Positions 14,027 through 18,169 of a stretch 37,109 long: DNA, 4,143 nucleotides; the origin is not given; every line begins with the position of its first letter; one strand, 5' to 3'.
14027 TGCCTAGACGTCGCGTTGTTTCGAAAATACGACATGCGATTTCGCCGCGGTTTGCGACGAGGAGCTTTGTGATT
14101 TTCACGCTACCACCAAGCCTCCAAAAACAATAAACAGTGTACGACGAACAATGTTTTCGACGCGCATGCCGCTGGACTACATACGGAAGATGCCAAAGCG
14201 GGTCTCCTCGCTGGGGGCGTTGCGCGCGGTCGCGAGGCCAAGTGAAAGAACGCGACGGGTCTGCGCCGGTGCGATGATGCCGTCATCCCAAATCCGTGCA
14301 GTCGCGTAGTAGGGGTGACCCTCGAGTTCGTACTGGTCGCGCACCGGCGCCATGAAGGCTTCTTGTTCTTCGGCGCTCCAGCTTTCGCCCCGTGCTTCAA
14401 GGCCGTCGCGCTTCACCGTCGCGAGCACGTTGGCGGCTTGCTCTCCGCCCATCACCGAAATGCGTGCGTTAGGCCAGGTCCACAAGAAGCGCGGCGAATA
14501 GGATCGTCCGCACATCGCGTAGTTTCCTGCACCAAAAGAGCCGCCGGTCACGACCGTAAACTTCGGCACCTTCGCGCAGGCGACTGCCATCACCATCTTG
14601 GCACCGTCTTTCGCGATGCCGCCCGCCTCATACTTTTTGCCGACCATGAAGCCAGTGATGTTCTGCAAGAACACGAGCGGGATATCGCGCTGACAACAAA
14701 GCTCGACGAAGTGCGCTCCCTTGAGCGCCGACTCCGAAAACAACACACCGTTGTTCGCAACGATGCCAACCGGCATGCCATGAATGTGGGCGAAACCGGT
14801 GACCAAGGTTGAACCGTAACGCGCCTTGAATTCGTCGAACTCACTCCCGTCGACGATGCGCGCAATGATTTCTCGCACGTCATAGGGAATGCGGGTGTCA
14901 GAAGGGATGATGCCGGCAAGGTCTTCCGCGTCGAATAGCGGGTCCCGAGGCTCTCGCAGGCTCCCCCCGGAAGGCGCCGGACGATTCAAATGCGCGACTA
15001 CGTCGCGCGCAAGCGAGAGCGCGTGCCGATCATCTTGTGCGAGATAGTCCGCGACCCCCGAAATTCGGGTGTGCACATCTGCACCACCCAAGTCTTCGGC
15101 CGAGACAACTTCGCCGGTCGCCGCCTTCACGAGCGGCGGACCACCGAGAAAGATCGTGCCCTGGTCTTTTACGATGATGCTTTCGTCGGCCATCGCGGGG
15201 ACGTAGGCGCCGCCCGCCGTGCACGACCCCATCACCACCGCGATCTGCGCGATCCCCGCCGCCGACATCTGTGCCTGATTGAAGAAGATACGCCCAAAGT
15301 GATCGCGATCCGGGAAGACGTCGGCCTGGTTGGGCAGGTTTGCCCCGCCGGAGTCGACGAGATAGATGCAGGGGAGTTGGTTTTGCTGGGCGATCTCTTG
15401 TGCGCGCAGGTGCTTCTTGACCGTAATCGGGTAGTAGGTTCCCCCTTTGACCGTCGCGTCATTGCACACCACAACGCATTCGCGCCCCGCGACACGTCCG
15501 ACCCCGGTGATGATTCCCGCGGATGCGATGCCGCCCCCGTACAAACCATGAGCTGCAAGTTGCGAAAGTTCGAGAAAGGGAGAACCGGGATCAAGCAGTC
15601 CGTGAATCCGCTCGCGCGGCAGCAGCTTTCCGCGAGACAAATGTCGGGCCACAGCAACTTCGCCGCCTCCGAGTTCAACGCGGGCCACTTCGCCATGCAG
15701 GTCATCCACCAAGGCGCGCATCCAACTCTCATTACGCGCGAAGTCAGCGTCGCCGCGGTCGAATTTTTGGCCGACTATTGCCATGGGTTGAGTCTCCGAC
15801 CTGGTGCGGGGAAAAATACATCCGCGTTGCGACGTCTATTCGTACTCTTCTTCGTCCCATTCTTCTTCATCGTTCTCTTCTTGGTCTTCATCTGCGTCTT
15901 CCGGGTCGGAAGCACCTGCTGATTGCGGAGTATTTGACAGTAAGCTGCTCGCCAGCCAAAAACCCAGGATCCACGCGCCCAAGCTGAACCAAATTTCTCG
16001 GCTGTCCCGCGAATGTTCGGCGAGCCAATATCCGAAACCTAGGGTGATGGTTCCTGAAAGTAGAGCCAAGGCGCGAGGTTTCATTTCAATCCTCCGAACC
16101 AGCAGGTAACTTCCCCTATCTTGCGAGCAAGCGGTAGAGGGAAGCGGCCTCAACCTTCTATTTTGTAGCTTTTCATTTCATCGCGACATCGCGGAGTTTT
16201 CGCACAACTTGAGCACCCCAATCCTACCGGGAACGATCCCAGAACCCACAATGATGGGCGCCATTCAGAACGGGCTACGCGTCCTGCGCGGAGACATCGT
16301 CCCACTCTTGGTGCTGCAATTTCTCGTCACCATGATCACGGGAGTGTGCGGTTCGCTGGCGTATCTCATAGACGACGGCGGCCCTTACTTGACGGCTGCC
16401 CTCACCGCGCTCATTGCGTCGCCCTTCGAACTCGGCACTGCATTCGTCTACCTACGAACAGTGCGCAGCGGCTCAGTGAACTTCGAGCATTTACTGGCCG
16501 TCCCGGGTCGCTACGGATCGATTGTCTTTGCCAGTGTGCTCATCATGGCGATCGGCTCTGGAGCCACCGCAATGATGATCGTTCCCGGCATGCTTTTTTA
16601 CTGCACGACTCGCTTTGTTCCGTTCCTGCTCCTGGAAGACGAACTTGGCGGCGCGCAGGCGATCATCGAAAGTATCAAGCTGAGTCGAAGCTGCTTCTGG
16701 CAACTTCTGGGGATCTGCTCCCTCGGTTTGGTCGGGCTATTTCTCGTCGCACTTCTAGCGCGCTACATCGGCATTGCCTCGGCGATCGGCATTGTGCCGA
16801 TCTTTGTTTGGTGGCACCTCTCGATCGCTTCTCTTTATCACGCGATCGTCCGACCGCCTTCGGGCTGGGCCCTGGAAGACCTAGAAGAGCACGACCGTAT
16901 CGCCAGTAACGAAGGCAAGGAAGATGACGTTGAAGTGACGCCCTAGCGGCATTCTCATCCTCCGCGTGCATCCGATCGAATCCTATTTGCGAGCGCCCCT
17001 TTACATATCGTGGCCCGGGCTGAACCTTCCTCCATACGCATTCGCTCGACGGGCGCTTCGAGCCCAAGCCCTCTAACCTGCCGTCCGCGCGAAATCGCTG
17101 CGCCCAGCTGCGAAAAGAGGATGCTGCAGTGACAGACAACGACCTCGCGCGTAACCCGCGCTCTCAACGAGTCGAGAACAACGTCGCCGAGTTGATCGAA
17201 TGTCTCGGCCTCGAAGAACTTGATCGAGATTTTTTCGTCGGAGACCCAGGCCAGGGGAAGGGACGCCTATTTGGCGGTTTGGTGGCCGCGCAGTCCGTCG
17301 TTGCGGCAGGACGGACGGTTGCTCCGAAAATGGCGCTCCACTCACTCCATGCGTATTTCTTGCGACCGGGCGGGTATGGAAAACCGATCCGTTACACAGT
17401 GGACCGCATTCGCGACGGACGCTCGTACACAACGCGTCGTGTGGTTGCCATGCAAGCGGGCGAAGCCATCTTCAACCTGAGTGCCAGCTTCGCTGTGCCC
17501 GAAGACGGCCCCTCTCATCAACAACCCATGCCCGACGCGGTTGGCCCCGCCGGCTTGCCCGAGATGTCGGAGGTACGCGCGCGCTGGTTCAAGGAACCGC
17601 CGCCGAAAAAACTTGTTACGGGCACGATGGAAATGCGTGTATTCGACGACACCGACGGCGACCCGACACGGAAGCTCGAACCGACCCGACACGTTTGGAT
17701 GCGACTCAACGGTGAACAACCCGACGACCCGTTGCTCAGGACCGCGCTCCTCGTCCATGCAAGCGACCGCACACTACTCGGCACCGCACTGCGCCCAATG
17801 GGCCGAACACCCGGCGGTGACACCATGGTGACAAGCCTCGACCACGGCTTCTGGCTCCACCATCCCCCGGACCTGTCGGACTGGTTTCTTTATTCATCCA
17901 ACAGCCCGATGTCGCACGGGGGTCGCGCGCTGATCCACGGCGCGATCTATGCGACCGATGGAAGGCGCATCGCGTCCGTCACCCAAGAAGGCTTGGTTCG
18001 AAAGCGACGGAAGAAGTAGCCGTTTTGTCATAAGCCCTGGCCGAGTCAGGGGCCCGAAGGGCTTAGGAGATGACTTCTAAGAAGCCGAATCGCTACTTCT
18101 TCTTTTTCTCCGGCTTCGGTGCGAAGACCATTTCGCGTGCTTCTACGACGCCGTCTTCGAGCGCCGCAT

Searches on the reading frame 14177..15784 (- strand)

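Call 70: search_protein_families(library=pfam, proteins=[window:14177-15784:-], max_evalue=0.001)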
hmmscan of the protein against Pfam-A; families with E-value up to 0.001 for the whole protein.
window:14177-15784:- (535 aa): 3 families
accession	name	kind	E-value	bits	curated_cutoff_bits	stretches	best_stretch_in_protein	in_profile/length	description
PF01039.27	Carboxyl_trans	-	2.2e-159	531.7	22.3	1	48-525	2-483/493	Carboxyl transferase domain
PF03255.19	ACCA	-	1.6e-07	31.3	23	1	91-205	94-213/310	Acetyl co-enzyme A carboxylase carboxyltransferase-like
PF06833.16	MdcE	-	0.00018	21.7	32.7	0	364-468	24-127/196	Malonate decarboxylase gamma subunit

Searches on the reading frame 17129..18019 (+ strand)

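Call 71: search_protein_families(library=pfam, proteins=[window:17129-18019:+], max_evalue=0.001)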
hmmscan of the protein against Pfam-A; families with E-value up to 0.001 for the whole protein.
window:17129-18019:+ (296 aa): 3 families
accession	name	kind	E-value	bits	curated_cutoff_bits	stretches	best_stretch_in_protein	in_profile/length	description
PF02551.21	Acyl_CoA_thio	-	2.6e-28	98.9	21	1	183-289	28-132/132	Acyl-CoA thioesterase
PF13622.12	4HBT_3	-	4.1e-21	75.5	24.3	1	45-122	9-83/83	Acyl-CoA thioesterase N-terminal domain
PF20789.3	4HBT_3C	-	1.7e-19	70.9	24.1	1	154-290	15-140/140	Acyl-CoA thioesterase C-terminal domain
